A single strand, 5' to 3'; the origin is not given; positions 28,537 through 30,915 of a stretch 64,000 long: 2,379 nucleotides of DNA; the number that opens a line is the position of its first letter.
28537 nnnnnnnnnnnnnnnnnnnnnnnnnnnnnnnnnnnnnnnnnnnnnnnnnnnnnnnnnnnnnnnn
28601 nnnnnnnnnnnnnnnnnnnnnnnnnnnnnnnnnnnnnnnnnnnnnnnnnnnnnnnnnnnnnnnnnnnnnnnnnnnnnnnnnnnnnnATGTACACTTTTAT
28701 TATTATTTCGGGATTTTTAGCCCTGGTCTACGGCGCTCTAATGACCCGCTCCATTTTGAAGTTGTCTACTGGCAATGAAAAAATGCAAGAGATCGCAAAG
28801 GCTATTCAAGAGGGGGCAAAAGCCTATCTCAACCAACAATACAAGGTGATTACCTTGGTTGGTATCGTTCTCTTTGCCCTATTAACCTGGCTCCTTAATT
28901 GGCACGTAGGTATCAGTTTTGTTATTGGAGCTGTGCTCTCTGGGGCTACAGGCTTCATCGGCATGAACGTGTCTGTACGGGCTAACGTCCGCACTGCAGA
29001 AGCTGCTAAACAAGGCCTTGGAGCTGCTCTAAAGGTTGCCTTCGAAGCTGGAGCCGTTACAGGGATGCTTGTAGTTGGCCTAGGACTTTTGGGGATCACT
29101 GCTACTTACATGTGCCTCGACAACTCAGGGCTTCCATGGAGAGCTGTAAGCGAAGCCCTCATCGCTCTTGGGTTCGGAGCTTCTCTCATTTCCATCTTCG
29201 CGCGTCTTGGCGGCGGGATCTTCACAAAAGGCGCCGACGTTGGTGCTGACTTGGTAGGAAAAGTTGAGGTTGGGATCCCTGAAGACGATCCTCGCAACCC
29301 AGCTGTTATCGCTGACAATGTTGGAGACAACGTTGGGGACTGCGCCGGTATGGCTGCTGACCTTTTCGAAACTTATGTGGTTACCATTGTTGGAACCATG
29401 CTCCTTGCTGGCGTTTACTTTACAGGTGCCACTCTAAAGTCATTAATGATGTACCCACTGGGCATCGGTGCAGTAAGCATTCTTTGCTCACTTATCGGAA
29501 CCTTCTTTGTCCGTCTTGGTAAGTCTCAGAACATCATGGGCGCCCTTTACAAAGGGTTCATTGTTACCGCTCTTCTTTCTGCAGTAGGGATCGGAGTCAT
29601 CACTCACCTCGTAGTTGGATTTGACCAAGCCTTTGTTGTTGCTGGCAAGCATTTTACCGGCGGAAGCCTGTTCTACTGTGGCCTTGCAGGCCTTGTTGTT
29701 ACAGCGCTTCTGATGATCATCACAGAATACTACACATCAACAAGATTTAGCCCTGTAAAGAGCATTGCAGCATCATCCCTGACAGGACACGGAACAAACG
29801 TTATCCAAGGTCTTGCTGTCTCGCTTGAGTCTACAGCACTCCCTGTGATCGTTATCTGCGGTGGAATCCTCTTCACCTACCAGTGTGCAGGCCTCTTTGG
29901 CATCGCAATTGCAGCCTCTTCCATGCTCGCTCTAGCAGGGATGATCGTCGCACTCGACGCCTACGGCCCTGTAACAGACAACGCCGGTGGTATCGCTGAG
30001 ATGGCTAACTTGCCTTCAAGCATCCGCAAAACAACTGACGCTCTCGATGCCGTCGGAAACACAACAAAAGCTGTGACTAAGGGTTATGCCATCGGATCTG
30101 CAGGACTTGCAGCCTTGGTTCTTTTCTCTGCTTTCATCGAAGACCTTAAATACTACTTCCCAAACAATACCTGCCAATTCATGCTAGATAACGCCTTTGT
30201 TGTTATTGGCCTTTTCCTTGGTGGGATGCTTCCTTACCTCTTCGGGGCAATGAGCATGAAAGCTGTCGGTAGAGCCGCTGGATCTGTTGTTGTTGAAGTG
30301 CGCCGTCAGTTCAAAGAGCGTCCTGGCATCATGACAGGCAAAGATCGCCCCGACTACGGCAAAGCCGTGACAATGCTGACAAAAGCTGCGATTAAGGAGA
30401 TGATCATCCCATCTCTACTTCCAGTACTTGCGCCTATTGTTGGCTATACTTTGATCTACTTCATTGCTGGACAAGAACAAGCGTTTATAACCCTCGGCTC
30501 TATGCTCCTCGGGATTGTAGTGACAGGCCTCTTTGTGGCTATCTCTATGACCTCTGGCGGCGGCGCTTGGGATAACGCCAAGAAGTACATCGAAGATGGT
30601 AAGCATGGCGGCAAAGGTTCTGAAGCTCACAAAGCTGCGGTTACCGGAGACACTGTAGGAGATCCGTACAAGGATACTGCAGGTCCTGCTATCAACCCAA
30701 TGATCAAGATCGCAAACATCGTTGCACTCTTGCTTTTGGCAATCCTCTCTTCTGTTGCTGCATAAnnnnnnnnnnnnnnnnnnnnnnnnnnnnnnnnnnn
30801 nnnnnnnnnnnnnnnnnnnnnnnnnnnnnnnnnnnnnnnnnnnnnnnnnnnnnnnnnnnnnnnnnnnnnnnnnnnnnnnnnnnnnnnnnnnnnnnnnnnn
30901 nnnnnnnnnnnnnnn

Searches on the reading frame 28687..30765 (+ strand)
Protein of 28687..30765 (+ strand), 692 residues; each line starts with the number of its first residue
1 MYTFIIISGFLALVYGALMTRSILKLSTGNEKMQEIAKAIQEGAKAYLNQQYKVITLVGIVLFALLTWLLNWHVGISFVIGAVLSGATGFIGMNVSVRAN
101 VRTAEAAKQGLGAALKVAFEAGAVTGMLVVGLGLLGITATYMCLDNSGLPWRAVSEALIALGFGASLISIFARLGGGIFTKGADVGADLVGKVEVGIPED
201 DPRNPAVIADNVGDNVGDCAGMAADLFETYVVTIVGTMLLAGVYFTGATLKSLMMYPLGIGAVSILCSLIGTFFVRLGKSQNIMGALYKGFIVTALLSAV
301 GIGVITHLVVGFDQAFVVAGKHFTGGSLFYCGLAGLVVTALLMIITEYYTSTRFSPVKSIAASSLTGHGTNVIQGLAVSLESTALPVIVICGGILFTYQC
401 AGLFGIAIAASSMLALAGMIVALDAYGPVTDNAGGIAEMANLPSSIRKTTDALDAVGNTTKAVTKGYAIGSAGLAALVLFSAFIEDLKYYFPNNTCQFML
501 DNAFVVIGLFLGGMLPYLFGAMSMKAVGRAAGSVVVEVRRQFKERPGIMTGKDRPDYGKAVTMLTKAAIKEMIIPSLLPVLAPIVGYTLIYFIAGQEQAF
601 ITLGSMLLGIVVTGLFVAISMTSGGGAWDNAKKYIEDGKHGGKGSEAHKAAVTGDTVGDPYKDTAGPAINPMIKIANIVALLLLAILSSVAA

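Call 46: find_encoding_contigs(protein=window:28687-30765:+, flank=10000, max_places=2)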
Protein window:28687-30765:+ (692 aa): 2 contigs read that carry it; 1 place shown.
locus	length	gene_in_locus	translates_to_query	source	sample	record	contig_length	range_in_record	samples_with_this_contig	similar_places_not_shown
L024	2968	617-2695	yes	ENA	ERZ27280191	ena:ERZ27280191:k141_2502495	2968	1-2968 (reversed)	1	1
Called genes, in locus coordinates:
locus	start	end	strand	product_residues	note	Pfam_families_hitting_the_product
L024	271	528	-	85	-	PF01713:Smr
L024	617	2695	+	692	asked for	PF03030:H_PPase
